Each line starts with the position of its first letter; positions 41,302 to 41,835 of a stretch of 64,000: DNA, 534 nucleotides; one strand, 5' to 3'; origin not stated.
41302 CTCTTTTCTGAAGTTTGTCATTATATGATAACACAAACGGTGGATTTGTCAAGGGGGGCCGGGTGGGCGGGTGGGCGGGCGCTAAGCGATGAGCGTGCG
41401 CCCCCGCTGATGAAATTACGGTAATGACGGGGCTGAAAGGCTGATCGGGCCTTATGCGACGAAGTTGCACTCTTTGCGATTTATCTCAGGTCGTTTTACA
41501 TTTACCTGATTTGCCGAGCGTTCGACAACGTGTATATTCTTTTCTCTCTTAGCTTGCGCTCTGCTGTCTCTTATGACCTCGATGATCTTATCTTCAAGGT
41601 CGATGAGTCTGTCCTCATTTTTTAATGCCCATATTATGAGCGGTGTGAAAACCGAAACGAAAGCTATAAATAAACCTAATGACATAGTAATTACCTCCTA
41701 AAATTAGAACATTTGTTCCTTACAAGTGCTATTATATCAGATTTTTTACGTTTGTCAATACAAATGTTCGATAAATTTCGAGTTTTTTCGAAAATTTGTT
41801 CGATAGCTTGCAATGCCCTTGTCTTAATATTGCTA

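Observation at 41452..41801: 77-aa membrane protein gene guarded by three LexA boxes: candidate SOS cell-division inhibitor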

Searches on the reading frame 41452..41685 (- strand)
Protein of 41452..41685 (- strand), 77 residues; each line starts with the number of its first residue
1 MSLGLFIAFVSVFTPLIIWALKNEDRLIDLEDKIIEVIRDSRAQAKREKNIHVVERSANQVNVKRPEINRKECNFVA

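Call 6: search_protein_families(library=pfam, proteins=[window:41452-41685:-], max_evalue=0.01)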
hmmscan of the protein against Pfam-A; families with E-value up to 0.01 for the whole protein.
window:41452-41685:- (77 aa): 0 families

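Call 8: find_homologous_proteins(query=window:41452-41685:-, max_evalue=0.01)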
Query window:41452-41685:- (77 aa): 15 proteins with E <= 0.01 among 15 candidates.
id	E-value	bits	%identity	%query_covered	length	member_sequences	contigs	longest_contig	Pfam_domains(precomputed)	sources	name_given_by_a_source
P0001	6.3e-38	145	94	100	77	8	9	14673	-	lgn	-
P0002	2.8e-23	99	68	100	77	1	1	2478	-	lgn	-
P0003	8.8e-23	97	65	100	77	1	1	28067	-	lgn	-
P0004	2.4e-22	96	65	100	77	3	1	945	-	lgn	-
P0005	9.2e-22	94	66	100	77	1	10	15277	-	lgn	-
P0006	3.5e-21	92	64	100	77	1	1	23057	-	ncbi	-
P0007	7.3e-21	91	69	100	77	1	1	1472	-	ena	-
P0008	9.3e-21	91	66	100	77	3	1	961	-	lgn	-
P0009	2.2e-20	90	69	100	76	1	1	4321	-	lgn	-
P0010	3.5e-20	89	68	100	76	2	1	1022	-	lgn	-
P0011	8.0e-20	88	65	100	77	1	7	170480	-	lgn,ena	-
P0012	8.4e-20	88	84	73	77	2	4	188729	-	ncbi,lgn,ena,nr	ncbi:MAG: hypothetical protein ACI4GA_05820 [Acutalibacteraceae bacterium]|nr:hypothetical protein [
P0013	3.3e-19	86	64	100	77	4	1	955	-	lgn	-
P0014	3.5e-19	86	64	100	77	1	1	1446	-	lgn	-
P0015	2.4e-18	83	62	100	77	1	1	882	-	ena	-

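Call 12: find_encoding_contigs(protein=P0012, flank=6000, max_places=3)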
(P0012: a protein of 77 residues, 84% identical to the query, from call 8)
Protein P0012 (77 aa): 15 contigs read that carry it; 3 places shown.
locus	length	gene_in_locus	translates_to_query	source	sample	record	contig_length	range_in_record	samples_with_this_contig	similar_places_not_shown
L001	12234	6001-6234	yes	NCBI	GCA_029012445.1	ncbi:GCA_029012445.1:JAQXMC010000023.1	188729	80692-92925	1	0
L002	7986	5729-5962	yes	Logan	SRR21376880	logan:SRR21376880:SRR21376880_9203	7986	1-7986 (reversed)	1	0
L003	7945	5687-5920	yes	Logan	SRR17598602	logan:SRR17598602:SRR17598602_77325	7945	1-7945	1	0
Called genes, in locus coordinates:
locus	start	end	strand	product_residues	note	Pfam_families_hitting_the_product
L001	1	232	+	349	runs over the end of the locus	PF02568:ThiI (weak), PF03054:tRNA_Me_trans, PF20259:tRNA_Me_trans_M, PF20258:tRNA_Me_trans_C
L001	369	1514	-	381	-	PF00245:Alk_phosphatase, PF00884:Sulfatase (weak), PF01663:Phosphodiest (weak), PF01676:Metalloenzyme, PF00245:Alk_phosphatase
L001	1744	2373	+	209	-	PF12844:HTH_19, PF13443:HTH_26 (weak), PF13560:HTH_31 (weak), PF01381:HTH_3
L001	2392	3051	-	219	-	PF03006:HlyIII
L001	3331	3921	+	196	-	PF22624:AASDHPPT_N, PF01648:ACPS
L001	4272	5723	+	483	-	PF13347:MFS_2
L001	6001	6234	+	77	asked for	-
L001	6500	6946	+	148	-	PF13420:Acetyltransf_4 (weak), PF13673:Acetyltransf_10, PF00583:Acetyltransf_1, PF13508:Acetyltransf_7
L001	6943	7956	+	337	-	PF02543:Carbam_trans_N (faint), PF00814:TsaD, PF22521:HypF_C_2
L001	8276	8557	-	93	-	-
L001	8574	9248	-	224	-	-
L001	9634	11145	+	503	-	PF00370:FGGY_N, PF02782:FGGY_C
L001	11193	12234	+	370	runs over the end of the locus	PF02615:Ldh_2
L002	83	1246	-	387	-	PF00245:Alk_phosphatase, PF00884:Sulfatase (faint), PF01663:Phosphodiest (weak), PF01676:Metalloenzyme, PF00245:Alk_phosphatase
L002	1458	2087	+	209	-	PF12844:HTH_19, PF13443:HTH_26 (weak), PF13560:HTH_31 (weak), PF01381:HTH_3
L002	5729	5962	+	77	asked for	-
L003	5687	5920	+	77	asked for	-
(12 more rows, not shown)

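Call 13: find_encoding_contigs(protein=P0011, flank=6000, max_places=3)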
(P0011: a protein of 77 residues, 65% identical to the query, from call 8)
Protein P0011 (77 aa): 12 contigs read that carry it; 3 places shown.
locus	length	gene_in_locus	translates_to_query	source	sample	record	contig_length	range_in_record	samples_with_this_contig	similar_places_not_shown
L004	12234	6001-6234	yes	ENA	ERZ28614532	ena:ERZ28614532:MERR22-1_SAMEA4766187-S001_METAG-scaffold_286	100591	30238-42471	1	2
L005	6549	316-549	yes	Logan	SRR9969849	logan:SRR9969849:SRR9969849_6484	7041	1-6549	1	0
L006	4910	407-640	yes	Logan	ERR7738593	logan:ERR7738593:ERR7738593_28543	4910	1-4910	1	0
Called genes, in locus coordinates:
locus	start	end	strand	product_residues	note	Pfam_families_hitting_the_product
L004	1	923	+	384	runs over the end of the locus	PF01926:MMR_HSR1, PF02421:FeoB_N, PF06071:YchF-GTPase_C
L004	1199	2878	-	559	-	-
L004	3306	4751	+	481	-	PF13347:MFS_2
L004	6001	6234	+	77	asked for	-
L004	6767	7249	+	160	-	PF13420:Acetyltransf_4 (weak), PF13673:Acetyltransf_10, PF00583:Acetyltransf_1, PF13508:Acetyltransf_7, PF08445:FR47 (weak)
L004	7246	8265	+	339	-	PF02543:Carbam_trans_N (faint), PF00814:TsaD, PF22521:HypF_C_2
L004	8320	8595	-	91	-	-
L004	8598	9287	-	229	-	-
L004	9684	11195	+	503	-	PF00370:FGGY_N, PF02782:FGGY_C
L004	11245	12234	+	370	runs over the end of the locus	PF02615:Ldh_2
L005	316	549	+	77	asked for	-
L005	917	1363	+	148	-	PF13420:Acetyltransf_4 (weak), PF13673:Acetyltransf_10, PF00583:Acetyltransf_1, PF13508:Acetyltransf_7, PF08445:FR47 (weak)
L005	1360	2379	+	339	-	PF02543:Carbam_trans_N (faint), PF00814:TsaD, PF22521:HypF_C_2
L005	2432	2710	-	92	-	-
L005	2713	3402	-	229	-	-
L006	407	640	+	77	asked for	-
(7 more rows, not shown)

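Call 14: find_encoding_contigs(protein=P0003, flank=6000, max_places=2)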
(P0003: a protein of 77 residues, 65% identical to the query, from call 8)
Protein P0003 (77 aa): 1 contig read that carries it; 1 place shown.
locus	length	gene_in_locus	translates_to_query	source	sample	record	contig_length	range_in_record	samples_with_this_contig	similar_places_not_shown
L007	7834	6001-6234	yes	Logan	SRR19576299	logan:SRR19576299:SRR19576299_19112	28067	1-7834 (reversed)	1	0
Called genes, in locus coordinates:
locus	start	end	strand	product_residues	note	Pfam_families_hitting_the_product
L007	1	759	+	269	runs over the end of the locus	PF04060:FeS, PF13237:Fer4_10 (weak), PF12838:Fer4_7, PF13187:Fer4_9, PF14697:Fer4_21, PF00037:Fer4, PF12797:Fer4_2 (weak), PF12837:Fer4_6, +2 more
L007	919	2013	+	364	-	PF01926:MMR_HSR1, PF02421:FeoB_N, PF06071:YchF-GTPase_C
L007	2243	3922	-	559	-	-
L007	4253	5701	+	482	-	PF13347:MFS_2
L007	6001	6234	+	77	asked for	-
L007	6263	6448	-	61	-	-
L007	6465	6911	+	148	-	PF13302:Acetyltransf_3 (weak), PF13420:Acetyltransf_4 (weak), PF13673:Acetyltransf_10, PF00583:Acetyltransf_1, PF13508:Acetyltransf_7, PF08445:FR47 (weak)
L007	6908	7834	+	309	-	?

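Call 15: find_encoding_contigs(protein=P0006, flank=6000, max_places=2)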
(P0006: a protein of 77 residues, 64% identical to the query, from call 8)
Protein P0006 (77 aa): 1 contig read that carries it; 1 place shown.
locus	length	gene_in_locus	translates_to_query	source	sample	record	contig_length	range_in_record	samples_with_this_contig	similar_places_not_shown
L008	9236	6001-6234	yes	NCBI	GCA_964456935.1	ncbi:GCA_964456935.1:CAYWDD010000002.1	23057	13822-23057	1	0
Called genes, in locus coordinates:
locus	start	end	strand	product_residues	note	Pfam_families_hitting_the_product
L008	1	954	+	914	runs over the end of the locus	PF22422:MGH1-like_GH, PF01204:Trehalase (weak)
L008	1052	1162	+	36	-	-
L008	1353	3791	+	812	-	PF01915:Glyco_hydro_3_C, PF14310:Fn3-like, PF00933:Glyco_hydro_3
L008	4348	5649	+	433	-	PF02885:Glycos_trans_3N, PF00591:Glycos_transf_3, PF07831:PYNP_C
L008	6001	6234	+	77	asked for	-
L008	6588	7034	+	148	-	PF13302:Acetyltransf_3 (weak), PF13673:Acetyltransf_10, PF00583:Acetyltransf_1, PF13508:Acetyltransf_7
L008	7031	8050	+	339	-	PF02543:Carbam_trans_N (faint), PF00814:TsaD, PF22521:HypF_C_2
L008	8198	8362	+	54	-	PF02810:SEC-C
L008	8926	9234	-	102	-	?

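Call 16: find_encoding_contigs(protein=P0005, flank=6000, max_places=2)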
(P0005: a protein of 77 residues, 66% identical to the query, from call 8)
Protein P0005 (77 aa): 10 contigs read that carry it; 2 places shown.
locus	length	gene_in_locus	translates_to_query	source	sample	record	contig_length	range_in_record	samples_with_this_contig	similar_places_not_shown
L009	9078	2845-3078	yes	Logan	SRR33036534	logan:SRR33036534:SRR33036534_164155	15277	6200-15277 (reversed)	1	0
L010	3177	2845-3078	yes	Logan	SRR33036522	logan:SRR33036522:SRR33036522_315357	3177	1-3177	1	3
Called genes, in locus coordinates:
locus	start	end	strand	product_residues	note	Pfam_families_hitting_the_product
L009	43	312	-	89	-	PF12844:HTH_19 (weak), PF01381:HTH_3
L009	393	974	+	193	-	PF11611:DUF4352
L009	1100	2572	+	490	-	PF16656:Pur_ac_phosph_N, PF00149:Metallophos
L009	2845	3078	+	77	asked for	-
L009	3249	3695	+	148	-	PF13420:Acetyltransf_4 (weak), PF13673:Acetyltransf_10, PF00583:Acetyltransf_1, PF13508:Acetyltransf_7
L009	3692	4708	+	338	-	PF02543:Carbam_trans_N (faint), PF00814:TsaD, PF22521:HypF_C_2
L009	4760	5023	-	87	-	-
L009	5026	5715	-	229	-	-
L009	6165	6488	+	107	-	-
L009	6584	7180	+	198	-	-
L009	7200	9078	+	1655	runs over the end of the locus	PF16697:Yop-YscD_cpl (faint), PF00498:FHA, PF01935:DUF87 (faint), PF13401:AAA_22 (faint), PF01580:FtsK_SpoIIIE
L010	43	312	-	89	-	PF12844:HTH_19 (weak), PF01381:HTH_3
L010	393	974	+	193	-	PF11611:DUF4352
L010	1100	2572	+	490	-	PF16656:Pur_ac_phosph_N, PF00149:Metallophos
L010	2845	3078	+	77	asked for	-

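Call 17: find_encoding_contigs(protein=P0002, flank=6000, max_places=2)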
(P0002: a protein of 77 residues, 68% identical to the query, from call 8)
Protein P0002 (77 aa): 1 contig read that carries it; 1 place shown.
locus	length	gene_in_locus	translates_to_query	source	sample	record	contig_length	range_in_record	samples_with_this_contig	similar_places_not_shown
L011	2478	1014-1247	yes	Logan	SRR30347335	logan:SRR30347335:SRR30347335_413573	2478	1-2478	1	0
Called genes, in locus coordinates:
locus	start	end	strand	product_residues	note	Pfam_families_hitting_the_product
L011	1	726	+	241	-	?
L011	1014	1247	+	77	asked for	-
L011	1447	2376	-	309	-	PF00561:Abhydrolase_1, PF12146:Hydrolase_4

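Call 27: search_protein_families(library=phrogs, proteins=[window:41452-41685:-], max_evalue=0.01)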
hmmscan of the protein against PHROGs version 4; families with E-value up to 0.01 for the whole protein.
window:41452-41685:- (77 aa): 0 families

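Call 34: find_related_loci(query=A1, collection=viral_contigs, flank=5000)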
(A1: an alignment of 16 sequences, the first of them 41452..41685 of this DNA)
Query A1 (77 aa) in viral_contigs; peptide patterns used: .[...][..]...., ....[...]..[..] (x = any residue, [..] = any of these).
117 stretches matched a pattern, but none encodes a relative of the query by tblastn (E <= 1e-3).

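Call 37: search_protein_representatives(alignment_id=A1)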
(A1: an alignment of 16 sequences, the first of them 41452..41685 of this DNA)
Query: 16 sequences, 77 profile positions. Proteins with E-value up to 0.001 (for the whole library): 17; up to 1e-10: 8; up to 1e-30: 2. The best 17 are listed.
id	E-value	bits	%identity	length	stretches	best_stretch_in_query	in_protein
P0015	2.5e-39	149.3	-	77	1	1-77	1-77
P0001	1.6e-37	143.5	-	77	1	1-77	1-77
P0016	1.1e-14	70.4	-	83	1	1-77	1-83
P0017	2.3e-14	69.3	-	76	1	1-61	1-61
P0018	2.6e-13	65.9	-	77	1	1-77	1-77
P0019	5.5e-13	64.9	-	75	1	1-69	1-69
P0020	1.7e-11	60.1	-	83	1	1-77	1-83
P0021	9.0e-11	57.8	-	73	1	1-61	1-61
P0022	7.8e-10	54.8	-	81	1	1-77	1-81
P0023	1.1e-07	48.0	-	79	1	1-66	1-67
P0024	1.8e-07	47.2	-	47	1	1-45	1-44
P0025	2.9e-07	46.5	-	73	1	1-61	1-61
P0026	1.3e-06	44.5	-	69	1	1-59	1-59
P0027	8.1e-06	41.9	-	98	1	1-40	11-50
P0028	4.3e-05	39.6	-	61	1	1-52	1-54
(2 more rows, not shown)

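Call 51: predict_structure(alignment_id=A1)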
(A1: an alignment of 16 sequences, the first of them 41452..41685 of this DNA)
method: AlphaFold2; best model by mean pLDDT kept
length: 77 residues; sequences in the alignment: 16
mean_pLDDT: 60.7   pTM: 0.27
mean pLDDT of the five models: 60.7, 59.7, 58.1, 57.3, 50.2
residues with pLDDT >= 90: 0; 70-90: 21; 50-70: 37; < 50: 19
segments of 3 or more residues with pLDDT < 50: 52-69
pLDDT, mean of each block of 10 residues (from residue 1): 82 82 61 60 55 45 46 54
secondary structure, 60 per line:
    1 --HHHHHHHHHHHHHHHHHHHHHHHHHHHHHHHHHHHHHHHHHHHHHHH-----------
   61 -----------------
elements in order: H3-49
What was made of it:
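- Checked: The TM helix and charged tail are as described; AlphaFold gives one helix over residues 3-49 (call 51).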

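Call 61: find_homologous_proteins(query=A3, max_evalue=0.001)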
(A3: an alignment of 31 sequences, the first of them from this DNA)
Query A3 (31 sequences) (77 aa, profile of the alignment): 261 proteins with E <= 0.001 among 5168 candidates; the best 120 are listed.
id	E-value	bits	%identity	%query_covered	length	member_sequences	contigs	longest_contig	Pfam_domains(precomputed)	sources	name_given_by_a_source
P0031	4.1e-21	93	39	30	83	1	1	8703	-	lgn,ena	-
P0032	1.1e-19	88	19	74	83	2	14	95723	-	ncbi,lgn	-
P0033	2.7e-19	87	-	-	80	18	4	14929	-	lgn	-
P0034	2.9e-19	87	-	-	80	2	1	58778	-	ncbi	ncbi:MAG: hypothetical protein ACI4N4_02675 [Candidatus Fimenecus sp.]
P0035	3.3e-19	87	19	75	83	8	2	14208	-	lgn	-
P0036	5.7e-19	86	28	38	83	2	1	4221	-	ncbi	-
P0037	8.1e-19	86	21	75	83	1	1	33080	-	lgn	-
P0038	8.7e-19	86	-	-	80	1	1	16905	-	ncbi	-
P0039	1.2e-18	85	-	-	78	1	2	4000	-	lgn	-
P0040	1.4e-18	85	22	74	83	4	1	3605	-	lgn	-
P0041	1.7e-18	85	18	75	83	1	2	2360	-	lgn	-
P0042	2.4e-18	84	-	-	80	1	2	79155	-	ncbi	-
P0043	3.0e-18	84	-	-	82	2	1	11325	-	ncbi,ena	-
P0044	3.1e-18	84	18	75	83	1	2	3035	-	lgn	-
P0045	3.5e-18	84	28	38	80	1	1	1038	-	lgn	-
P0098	6.5e-17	80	34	42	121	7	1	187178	-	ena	-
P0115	1.4e-16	79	-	-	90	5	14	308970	-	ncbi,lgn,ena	-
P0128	2.2e-16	78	32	49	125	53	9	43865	-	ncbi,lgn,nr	ncbi:MAG: hypothetical protein MR815_01965 [Oscillospiraceae bacterium]|nr:hypothetical protein [Osc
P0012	5.6e-16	77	84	73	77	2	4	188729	-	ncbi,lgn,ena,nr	ncbi:MAG: hypothetical protein ACI4GA_05820 [Acutalibacteraceae bacterium]|nr:hypothetical protein [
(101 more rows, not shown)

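Call 64: find_encoding_contigs(protein=P0098, flank=4000, max_places=1)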
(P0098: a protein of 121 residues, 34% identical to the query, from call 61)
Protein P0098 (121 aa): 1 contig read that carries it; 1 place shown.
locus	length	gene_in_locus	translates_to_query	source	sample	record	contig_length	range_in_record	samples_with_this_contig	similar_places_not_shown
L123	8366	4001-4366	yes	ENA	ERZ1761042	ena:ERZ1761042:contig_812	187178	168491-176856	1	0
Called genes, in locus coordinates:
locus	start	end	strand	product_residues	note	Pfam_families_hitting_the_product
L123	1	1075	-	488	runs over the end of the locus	PF01425:Amidase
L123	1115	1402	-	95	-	PF02686:GatC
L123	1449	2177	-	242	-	PF02938:GAD, PF00152:tRNA-synt_2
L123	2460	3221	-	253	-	PF01336:tRNA_anti-codon, PF00152:tRNA-synt_2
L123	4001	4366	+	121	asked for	-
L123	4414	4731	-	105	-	-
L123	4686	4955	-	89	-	-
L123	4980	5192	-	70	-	PF13353:Fer4_12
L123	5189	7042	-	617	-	PF02901:PFL-like, PF11230:YjjI-like (faint), PF01228:Gly_radical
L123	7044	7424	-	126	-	PF02901:PFL-like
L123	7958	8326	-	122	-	PF06803:DUF1232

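Call 65: find_encoding_contigs(protein=P0115, flank=4000, max_places=1)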
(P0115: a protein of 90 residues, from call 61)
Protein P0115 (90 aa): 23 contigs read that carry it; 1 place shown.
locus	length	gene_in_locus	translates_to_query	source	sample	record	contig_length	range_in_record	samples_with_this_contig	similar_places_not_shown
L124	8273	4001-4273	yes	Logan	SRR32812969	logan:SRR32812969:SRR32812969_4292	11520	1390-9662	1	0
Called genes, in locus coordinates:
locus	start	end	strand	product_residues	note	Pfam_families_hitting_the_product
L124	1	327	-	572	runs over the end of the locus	?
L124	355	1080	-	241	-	PF12158:DUF3592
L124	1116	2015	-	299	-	PF02588:YitT_membrane, PF10035:DUF2179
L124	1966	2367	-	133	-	PF00636:Ribonuclease_3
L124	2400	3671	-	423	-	PF01018:GTP1_OBG, PF01926:MMR_HSR1, PF02421:FeoB_N (weak), PF09269:DUF1967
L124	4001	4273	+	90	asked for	-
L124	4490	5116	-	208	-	PF04055:Radical_SAM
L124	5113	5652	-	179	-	PF07155:ECF-ribofla_trS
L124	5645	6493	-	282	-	PF08543:Phos_pyr_kin, PF00294:PfkB (weak)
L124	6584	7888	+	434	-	PF00392:GntR, PF00155:Aminotran_1_2 (weak)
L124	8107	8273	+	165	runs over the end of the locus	PF01257:2Fe-2S_thioredx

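Call 66: find_encoding_contigs(protein=P0128, flank=4000, max_places=1)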
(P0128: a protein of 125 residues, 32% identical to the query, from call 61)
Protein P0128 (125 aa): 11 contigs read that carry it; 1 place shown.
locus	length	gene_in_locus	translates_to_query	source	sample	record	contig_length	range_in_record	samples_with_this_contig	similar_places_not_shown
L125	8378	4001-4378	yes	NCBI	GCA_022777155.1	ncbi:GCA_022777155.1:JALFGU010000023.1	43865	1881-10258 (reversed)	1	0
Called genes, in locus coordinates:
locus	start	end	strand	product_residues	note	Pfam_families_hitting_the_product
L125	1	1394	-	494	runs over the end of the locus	PF01425:Amidase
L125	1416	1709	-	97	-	PF02686:GatC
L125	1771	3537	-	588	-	PF01336:tRNA_anti-codon, PF00152:tRNA-synt_2, PF02938:GAD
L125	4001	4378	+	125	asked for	-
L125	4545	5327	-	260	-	PF01048:PNP_UDP_1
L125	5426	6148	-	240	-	PF13353:Fer4_12, PF04055:Radical_SAM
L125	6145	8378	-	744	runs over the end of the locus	PF02901:PFL-like, PF01228:Gly_radical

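Call 74: search_dna_similar(query=window:41452-41685:-, collection=phages, mode=protein, max_evalue=0.01, max_rows=8)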
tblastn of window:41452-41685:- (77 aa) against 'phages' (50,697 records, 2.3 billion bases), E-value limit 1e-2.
No match.

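Call 76: search_protein_families(library=padloc, proteins=[window:41452-41685:-], max_evalue=0.01)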
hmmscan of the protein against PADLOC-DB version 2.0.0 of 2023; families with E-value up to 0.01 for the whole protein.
window:41452-41685:- (77 aa): 0 families

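Call 78: search_protein_families(library=ncbifam, proteins=[window:41452-41685:-], max_evalue=1)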
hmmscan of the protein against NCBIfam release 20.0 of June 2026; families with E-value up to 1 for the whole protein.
window:41452-41685:- (77 aa): 0 families

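Call 98: predict_structure(alignment_id=A4)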
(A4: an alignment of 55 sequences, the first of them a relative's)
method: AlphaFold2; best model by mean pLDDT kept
length: 80 residues; sequences in the alignment: 55
mean_pLDDT: 82.7   pTM: 0.46
mean pLDDT of the five models: 82.7, 82.3, 81.8, 80.7, 78.8
residues with pLDDT >= 90: 51; 70-90: 8; 50-70: 12; < 50: 9
segments of 3 or more residues with pLDDT < 50: 72-74, 78-80
pLDDT, mean of each block of 10 residues (from residue 1): 91 96 93 94 95 87 57 48
secondary structure, 60 per line:
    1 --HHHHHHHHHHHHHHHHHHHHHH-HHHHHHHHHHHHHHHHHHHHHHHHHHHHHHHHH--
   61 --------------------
elements in order: H3-24 H26-58

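Call 100: fold_search(model_id=the predicted structure, library=pdb)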
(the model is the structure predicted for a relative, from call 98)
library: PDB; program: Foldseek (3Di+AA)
matches with E <= 10: 0; with E <= 0.001: 0
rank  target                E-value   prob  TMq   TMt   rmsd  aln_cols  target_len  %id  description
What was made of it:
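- Tried and rejected: Foldseek against the PDB gave 0 hits for the confident helix-kink-helix model (call 100).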
